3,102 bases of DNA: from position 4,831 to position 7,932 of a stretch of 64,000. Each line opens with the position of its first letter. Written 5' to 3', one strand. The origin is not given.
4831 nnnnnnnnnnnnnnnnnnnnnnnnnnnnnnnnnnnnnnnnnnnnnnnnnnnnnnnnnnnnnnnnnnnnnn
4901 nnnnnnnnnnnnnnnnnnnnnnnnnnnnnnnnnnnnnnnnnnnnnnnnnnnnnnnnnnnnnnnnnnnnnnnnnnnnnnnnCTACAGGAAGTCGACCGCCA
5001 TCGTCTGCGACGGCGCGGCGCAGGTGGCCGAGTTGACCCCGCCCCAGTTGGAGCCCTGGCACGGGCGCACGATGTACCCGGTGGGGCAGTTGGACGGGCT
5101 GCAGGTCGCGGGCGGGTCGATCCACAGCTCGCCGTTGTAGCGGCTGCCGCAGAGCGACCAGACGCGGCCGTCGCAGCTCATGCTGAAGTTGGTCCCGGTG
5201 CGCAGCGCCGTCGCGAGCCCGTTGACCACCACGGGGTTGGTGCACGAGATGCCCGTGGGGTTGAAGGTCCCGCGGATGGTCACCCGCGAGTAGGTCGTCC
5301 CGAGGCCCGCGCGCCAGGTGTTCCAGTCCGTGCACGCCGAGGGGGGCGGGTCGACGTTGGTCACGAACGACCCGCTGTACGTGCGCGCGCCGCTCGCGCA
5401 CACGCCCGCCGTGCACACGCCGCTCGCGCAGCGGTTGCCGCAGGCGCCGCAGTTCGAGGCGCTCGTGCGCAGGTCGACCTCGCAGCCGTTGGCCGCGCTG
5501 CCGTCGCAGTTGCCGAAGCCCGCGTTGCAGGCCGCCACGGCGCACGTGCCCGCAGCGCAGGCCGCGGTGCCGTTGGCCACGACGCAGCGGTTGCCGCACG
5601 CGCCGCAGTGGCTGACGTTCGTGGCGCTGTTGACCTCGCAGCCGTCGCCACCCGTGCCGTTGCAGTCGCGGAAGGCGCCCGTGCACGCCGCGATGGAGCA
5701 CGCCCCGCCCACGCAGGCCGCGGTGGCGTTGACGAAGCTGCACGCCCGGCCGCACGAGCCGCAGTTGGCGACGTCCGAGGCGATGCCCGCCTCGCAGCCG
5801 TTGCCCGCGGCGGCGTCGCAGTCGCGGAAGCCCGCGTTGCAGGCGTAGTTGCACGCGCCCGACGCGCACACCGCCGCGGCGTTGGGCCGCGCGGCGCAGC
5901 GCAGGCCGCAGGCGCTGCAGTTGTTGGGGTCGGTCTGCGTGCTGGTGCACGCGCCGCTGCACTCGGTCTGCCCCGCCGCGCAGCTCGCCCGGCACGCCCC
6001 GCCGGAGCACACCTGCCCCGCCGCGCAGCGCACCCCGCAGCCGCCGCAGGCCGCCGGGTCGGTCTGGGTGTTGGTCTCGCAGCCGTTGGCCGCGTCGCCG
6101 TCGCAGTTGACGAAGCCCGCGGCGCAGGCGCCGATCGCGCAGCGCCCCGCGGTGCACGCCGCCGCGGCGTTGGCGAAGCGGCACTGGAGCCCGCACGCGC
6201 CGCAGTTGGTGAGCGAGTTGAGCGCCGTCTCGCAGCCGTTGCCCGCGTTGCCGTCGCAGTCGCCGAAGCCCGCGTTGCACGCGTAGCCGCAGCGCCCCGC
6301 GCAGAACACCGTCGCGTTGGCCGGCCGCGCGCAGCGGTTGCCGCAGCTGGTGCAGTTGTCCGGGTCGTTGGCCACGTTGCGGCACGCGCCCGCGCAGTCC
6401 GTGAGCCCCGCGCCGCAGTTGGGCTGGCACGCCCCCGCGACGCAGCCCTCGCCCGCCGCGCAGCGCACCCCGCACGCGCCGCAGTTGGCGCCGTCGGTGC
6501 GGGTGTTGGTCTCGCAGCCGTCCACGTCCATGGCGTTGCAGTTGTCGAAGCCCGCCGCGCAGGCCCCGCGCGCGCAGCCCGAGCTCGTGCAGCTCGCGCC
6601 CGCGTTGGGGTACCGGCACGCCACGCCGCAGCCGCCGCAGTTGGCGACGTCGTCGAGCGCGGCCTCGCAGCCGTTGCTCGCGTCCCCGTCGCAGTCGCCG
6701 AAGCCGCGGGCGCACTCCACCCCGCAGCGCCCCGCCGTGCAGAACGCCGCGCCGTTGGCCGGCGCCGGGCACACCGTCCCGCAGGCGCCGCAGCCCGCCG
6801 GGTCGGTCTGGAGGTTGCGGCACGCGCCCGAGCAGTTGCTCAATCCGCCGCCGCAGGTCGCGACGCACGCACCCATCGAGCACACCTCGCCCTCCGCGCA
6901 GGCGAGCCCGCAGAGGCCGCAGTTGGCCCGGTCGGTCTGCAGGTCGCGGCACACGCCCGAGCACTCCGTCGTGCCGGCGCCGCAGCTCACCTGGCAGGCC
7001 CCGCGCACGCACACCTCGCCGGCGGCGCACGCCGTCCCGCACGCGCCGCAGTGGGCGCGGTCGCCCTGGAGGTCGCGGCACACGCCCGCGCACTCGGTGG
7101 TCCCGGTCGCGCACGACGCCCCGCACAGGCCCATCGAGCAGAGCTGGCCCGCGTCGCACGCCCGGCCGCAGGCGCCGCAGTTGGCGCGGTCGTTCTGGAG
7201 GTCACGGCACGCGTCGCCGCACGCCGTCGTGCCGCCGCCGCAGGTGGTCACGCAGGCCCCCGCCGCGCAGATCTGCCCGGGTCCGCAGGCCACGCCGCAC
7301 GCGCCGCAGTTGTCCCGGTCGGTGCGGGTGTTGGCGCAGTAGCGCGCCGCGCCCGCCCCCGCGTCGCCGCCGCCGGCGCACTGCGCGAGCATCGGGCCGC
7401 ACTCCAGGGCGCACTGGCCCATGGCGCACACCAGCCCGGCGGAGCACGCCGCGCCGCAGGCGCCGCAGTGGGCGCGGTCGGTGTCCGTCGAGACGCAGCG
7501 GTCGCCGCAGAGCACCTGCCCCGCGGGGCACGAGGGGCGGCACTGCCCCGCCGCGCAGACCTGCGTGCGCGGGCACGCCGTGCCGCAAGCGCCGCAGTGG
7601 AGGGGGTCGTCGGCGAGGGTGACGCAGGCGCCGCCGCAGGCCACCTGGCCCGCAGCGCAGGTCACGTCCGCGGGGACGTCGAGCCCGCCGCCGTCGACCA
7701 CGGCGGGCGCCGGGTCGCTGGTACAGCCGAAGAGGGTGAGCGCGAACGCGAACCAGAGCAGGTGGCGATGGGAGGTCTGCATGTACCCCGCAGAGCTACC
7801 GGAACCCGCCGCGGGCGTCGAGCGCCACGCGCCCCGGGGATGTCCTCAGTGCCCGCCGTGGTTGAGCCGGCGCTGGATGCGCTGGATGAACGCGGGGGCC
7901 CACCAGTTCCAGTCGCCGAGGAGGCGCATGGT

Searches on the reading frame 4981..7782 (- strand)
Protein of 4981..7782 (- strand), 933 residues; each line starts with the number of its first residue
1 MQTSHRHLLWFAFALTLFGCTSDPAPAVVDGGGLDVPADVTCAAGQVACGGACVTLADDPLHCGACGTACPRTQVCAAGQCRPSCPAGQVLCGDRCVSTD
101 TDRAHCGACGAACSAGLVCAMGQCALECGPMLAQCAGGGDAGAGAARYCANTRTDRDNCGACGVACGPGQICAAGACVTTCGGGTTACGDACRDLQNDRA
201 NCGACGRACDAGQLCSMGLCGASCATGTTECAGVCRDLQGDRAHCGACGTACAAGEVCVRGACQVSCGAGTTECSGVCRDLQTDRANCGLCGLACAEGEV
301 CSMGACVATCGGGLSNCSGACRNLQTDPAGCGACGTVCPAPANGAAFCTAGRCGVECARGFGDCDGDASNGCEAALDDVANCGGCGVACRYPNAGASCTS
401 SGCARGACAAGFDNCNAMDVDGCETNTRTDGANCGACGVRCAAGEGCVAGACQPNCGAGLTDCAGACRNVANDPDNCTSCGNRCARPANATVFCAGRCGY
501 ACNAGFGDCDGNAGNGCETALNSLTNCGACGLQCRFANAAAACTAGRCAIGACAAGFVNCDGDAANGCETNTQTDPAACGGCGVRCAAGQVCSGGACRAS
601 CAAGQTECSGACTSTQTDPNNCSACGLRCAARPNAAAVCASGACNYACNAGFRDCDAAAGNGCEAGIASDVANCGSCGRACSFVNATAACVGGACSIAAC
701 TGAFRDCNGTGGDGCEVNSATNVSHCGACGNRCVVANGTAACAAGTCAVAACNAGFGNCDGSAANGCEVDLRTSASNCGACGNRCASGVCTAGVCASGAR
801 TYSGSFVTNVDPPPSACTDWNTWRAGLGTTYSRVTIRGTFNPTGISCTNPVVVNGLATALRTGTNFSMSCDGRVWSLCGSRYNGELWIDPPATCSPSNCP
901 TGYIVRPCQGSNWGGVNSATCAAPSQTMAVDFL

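Call 47: search_protein_families(library=pfam, proteins=[window:4981-7782:-], max_evalue=0.01)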
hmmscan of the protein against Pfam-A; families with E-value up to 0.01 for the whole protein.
window:4981-7782:- (933 aa): 1 family
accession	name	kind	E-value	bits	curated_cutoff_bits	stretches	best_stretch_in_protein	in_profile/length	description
PF04885.19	Stig1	-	1.4e-39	134.9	24.1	6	218-264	37-83/85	Stigma-specific STIG1-like protein family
